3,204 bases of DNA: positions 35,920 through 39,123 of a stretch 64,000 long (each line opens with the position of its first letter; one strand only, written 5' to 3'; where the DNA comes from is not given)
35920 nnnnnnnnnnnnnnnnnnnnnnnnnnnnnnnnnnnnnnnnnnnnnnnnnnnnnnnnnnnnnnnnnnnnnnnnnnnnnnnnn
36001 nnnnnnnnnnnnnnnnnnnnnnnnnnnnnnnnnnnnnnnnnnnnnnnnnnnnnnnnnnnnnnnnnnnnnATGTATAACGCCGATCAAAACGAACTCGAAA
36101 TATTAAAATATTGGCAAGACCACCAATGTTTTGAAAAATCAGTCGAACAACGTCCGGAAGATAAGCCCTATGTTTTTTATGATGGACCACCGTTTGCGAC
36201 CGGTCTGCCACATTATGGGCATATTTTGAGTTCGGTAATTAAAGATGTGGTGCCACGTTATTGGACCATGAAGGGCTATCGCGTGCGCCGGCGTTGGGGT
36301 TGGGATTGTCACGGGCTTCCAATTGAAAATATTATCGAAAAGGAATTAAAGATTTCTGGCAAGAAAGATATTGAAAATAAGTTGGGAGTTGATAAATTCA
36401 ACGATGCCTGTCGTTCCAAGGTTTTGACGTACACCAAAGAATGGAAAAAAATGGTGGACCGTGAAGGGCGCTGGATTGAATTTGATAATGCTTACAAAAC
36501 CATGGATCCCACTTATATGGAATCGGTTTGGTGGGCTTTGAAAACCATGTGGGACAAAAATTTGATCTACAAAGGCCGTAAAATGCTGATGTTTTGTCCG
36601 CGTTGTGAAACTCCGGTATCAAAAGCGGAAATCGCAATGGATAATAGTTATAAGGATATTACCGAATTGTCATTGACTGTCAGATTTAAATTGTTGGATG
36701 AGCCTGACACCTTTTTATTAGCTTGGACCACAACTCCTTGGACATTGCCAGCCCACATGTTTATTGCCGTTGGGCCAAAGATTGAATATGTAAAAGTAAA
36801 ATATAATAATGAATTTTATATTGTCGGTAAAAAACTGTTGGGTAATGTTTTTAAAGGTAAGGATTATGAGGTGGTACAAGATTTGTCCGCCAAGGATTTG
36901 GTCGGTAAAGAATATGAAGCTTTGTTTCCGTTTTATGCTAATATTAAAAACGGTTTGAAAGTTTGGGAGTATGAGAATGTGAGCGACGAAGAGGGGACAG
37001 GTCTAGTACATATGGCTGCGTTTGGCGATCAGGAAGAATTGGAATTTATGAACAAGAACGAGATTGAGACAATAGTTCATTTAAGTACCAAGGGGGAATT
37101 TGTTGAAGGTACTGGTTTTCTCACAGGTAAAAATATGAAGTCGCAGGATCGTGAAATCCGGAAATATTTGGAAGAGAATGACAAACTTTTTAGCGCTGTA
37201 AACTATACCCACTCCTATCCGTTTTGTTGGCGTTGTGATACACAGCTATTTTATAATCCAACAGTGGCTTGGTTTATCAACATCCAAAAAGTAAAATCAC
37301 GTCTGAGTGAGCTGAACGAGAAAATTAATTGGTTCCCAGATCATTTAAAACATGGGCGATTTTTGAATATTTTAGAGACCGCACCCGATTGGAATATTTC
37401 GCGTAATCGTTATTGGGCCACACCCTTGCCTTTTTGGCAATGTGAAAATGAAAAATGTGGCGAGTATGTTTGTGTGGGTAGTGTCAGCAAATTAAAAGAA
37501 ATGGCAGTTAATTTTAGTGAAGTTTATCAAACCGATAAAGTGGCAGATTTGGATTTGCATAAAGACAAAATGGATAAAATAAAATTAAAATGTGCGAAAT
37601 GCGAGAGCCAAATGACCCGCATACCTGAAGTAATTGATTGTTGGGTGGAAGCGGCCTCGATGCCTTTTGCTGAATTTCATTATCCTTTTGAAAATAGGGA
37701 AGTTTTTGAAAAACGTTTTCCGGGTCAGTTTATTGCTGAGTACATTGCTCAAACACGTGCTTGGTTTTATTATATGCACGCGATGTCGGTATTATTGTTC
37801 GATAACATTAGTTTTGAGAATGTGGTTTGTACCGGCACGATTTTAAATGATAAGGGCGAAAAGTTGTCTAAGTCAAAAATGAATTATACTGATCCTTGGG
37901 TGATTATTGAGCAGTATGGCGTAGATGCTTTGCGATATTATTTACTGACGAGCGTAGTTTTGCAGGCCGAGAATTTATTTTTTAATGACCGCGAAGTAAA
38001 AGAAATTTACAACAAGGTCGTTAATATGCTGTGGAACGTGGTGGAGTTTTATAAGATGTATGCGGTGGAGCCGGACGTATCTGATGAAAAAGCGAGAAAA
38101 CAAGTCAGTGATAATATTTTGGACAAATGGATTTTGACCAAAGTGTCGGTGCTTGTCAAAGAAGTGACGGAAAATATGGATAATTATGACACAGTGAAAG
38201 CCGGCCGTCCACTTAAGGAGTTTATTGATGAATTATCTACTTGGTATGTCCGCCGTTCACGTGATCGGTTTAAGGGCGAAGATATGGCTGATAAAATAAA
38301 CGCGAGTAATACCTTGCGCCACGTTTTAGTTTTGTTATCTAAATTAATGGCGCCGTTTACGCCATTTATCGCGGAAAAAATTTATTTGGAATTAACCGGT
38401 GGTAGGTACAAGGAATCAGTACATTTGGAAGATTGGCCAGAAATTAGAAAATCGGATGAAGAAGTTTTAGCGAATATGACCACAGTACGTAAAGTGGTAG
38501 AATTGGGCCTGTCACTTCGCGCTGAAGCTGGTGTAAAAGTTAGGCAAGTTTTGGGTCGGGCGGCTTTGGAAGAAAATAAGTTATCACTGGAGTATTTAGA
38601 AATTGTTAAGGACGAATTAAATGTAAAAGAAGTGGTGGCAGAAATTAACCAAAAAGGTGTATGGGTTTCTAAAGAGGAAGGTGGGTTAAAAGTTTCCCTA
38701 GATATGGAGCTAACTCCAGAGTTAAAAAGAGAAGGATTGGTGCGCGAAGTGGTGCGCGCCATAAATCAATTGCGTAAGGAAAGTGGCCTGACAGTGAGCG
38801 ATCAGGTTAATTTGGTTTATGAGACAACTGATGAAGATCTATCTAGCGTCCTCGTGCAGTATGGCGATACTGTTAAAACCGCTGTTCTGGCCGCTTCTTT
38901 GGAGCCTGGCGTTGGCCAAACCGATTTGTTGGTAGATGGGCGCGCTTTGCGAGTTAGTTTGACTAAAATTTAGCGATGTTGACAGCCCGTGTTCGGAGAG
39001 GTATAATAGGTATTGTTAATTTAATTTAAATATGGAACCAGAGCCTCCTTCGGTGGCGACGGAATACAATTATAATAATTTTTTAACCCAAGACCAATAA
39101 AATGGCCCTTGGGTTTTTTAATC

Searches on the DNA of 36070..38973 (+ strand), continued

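Call 52: search_rna_families(source=L004, start=3800, end=3995, threshold=evalue, max_evalue=10, show_alignments=1)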
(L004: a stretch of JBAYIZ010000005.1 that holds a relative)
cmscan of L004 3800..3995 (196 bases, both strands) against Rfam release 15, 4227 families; matches with E-value up to 10: 5.
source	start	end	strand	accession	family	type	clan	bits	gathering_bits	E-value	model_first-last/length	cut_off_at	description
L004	3941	3995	+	RF02732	JA04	Gene; sRNA;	-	16.9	81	4.1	1-81/81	no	Aggregatibacter sRNA JA04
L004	3810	3872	+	RF03548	mir-302_2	Gene; miRNA;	-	16.6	70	0.71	1-68/68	no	mir-302_2 microRNA precursor family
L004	3814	3964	+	RF00230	T-box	Cis-reg; leader;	-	15.6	93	0.12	1-219/219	no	T-box leader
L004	3868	3935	-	RF01235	snR68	Gene; snRNA; snoRNA; CD-box;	CL00079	15.3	80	3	1-137/137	no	Small nucleolar RNA snR68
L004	3800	3831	-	RF00121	MicC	Gene; sRNA;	-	15.2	90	6.1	1-32/123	3'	MicC RNA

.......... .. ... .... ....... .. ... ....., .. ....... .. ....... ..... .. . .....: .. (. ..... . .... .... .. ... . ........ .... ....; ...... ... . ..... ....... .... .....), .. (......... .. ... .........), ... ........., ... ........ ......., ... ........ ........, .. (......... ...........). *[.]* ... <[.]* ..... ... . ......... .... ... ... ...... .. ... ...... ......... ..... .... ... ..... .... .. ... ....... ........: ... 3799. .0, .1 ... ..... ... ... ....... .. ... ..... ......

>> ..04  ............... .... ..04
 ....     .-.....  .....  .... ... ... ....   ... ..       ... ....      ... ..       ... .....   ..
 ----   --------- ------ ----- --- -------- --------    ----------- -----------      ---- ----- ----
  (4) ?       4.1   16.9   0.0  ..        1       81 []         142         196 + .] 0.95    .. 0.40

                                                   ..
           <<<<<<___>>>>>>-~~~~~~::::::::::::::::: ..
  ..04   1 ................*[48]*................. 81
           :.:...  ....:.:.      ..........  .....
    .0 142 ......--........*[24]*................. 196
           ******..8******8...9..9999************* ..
